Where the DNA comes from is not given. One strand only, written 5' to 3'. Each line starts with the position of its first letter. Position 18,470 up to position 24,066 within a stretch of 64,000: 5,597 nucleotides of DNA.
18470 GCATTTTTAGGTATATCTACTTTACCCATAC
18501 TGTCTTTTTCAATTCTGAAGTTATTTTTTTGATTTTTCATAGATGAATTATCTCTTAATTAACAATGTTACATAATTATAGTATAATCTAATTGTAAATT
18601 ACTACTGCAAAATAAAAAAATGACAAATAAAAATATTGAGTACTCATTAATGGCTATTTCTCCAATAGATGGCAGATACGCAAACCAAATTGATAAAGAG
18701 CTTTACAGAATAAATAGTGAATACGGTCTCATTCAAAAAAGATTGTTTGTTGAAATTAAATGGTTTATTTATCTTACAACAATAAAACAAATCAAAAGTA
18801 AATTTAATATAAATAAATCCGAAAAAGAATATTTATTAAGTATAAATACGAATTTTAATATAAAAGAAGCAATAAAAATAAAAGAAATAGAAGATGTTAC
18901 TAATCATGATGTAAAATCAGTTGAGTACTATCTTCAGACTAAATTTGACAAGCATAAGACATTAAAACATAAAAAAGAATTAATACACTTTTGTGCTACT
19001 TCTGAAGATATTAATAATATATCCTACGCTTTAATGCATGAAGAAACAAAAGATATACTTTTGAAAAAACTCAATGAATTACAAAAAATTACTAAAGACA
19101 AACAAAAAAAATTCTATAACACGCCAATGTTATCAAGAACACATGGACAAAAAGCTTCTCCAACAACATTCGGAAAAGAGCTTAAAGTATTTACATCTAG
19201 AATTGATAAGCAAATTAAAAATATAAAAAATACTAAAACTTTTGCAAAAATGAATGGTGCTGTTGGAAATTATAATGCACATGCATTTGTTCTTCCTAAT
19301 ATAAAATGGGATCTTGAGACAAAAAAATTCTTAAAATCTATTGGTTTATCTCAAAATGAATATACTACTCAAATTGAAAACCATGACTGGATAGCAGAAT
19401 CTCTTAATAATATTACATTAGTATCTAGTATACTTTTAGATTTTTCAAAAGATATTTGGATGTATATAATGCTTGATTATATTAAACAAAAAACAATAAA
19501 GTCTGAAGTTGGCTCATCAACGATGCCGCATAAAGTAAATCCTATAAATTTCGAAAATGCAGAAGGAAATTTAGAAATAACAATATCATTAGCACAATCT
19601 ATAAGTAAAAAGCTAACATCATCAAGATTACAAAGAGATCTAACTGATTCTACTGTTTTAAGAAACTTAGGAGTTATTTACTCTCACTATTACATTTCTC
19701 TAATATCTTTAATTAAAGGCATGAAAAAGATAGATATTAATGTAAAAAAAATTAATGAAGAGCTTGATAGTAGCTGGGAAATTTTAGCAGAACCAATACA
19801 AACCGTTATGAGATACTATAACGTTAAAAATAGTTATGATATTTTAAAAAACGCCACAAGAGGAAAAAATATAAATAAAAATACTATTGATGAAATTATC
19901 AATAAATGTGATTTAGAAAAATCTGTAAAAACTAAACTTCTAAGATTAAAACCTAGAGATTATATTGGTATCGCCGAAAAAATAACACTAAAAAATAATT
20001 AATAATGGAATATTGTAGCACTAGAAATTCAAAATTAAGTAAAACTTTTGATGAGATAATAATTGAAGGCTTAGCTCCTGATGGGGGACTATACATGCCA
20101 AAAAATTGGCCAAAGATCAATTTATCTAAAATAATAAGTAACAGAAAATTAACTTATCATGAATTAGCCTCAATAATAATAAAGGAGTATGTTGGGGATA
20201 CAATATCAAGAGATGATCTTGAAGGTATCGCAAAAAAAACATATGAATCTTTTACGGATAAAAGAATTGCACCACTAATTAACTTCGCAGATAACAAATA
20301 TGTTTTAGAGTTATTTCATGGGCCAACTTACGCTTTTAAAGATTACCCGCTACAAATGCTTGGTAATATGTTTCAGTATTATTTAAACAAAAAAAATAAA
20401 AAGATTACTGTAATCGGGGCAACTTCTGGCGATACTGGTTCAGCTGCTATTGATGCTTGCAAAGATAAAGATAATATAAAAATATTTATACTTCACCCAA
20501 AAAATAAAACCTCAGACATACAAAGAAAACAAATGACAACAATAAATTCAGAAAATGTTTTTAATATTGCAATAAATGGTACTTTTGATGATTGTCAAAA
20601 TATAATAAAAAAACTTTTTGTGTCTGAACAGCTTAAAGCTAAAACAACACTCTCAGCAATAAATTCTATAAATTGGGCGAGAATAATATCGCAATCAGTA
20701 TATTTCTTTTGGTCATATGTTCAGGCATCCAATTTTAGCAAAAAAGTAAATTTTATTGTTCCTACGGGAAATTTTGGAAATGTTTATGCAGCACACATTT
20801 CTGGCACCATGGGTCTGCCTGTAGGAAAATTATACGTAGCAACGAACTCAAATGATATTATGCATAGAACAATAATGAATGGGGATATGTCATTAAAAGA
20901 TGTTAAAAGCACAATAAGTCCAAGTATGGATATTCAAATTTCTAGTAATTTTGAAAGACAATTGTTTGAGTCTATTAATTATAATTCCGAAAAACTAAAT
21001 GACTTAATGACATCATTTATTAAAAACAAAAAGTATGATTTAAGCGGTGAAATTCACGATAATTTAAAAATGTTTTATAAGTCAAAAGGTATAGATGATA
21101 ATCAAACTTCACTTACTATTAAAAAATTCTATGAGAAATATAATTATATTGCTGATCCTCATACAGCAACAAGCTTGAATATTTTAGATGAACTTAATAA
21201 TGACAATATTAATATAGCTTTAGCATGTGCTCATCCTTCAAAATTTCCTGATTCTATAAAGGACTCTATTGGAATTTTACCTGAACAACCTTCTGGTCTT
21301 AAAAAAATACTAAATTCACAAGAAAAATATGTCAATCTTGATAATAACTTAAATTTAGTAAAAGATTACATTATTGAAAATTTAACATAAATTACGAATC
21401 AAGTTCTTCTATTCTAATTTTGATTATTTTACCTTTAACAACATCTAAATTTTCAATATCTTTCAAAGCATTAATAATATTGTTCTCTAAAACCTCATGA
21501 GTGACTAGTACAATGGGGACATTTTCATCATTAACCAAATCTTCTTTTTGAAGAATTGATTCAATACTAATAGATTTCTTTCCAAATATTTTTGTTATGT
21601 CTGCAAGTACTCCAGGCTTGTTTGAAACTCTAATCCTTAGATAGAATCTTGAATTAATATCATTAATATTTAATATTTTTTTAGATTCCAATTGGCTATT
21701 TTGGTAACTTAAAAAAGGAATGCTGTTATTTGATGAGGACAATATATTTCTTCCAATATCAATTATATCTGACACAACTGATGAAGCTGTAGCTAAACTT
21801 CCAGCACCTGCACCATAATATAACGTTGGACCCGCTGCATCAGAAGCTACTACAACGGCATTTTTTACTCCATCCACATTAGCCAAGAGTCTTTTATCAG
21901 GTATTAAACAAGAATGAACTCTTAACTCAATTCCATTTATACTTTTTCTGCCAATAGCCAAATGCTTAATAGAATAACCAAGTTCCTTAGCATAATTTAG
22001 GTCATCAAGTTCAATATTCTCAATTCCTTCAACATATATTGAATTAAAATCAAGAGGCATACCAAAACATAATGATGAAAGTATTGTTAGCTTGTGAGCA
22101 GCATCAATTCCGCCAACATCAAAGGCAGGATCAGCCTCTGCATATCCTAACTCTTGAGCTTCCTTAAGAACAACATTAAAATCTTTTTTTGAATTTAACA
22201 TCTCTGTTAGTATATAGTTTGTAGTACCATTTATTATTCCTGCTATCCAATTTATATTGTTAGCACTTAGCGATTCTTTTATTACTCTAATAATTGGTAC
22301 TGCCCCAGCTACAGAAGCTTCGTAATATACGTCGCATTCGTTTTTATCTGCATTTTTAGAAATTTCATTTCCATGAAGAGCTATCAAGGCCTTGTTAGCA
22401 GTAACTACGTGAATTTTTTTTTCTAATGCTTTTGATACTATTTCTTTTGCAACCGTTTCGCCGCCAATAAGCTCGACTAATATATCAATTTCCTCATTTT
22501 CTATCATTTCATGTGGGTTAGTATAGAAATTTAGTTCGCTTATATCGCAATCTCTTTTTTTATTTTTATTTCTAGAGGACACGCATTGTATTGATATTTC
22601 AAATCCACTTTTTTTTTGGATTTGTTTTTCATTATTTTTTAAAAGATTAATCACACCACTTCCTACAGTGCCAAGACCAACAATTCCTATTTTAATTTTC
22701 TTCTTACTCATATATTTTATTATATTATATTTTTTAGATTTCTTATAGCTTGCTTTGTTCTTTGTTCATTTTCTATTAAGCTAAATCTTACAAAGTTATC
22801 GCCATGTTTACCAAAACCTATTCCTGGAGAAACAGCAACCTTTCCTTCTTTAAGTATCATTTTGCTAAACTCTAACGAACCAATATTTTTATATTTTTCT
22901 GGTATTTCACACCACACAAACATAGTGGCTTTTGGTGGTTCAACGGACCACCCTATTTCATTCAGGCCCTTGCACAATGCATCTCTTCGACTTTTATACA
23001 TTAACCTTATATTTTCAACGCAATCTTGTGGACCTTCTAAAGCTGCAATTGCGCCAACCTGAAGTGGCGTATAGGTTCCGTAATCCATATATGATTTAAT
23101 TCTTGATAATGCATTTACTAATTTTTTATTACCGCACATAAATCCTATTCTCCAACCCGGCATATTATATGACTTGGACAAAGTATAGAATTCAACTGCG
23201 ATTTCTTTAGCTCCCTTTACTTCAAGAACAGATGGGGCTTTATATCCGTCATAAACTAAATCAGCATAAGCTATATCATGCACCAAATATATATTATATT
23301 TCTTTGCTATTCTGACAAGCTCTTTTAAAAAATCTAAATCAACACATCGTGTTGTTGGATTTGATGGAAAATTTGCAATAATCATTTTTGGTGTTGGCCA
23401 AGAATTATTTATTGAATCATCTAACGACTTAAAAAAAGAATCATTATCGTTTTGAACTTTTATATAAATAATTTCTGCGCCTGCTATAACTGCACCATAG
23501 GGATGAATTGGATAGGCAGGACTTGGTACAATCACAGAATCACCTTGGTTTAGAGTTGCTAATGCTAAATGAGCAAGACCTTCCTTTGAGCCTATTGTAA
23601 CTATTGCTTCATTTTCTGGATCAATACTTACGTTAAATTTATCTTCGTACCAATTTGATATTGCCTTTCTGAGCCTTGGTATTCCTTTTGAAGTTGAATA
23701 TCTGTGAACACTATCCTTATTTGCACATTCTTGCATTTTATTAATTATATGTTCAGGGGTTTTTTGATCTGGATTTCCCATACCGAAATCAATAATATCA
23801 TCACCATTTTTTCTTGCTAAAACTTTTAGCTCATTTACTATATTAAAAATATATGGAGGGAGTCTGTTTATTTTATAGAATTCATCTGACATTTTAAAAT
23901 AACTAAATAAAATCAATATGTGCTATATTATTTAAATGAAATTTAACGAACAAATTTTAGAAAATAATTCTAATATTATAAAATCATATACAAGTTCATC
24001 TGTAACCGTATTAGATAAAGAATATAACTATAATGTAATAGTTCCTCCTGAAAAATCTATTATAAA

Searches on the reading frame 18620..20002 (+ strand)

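Call 53: search_protein_families(library=pfam, proteins=[window:18620-20002:+], max_evalue=1e-8)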
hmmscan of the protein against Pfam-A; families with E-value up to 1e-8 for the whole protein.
window:18620-20002:+ (460 aa): 2 families
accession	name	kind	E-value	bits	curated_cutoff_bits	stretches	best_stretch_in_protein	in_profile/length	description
PF00206.25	Lyase_1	-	2.2e-47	162.4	27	1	20-316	3-305/312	Lyase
PF08328.16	ASL_C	-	6.1e-41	139.5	35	1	335-449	1-115/115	Adenylosuccinate lyase C-terminal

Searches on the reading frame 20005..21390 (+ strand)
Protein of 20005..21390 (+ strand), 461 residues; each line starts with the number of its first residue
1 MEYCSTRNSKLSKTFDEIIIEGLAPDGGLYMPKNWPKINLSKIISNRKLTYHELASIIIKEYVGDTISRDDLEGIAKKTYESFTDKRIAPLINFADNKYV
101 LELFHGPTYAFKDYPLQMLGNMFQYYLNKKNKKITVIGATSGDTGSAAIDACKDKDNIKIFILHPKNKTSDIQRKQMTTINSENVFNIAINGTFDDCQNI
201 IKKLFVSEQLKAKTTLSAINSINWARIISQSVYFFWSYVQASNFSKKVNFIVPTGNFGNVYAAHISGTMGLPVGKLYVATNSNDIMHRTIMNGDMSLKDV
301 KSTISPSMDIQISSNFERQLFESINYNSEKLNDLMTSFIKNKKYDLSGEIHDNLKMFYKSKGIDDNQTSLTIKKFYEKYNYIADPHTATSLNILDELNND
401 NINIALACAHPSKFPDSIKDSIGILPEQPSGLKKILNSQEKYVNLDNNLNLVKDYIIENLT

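Call 53: search_protein_families(library=pfam, proteins=[window:20005-21390:+], max_evalue=1e-8)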
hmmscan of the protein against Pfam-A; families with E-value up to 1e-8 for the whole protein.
window:20005-21390:+ (461 aa): 2 families
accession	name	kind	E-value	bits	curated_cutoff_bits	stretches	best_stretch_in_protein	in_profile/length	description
PF14821.11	Thr_synth_N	-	1.2e-23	83.4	25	1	2-80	1-79/79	Threonine synthase N terminus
PF00291.31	PALP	-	2.6e-15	57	35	1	101-321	28-234/295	Pyridoxal-phosphate dependent enzyme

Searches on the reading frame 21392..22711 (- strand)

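Call 53: search_protein_families(library=pfam, proteins=[window:21392-22711:-], max_evalue=1e-8)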
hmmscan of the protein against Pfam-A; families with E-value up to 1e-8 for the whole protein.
window:21392-22711:- (439 aa): 3 families
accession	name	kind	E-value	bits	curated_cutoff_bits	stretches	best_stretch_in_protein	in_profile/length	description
PF00742.24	Homoserine_dh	-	1.1e-62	211.3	22.9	1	139-317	1-173/173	Homoserine dehydrogenase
PF03447.22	NAD_binding_3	-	3.8e-21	76.4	24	1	12-131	1-116/116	Homoserine dehydrogenase, NAD binding domain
PF01842.31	ACT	-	1.9e-10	40.7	27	1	357-420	2-65/66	ACT domain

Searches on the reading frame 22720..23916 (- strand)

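Call 53: search_protein_families(library=pfam, proteins=[window:22720-23916:-], max_evalue=1e-8)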
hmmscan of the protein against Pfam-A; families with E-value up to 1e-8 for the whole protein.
window:22720-23916:- (398 aa): 1 family
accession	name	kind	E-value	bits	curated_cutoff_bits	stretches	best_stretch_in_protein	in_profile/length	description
PF00155.27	Aminotran_1_2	-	5.3e-67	227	19.7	1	40-388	2-355/361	Aminotransferase class I and II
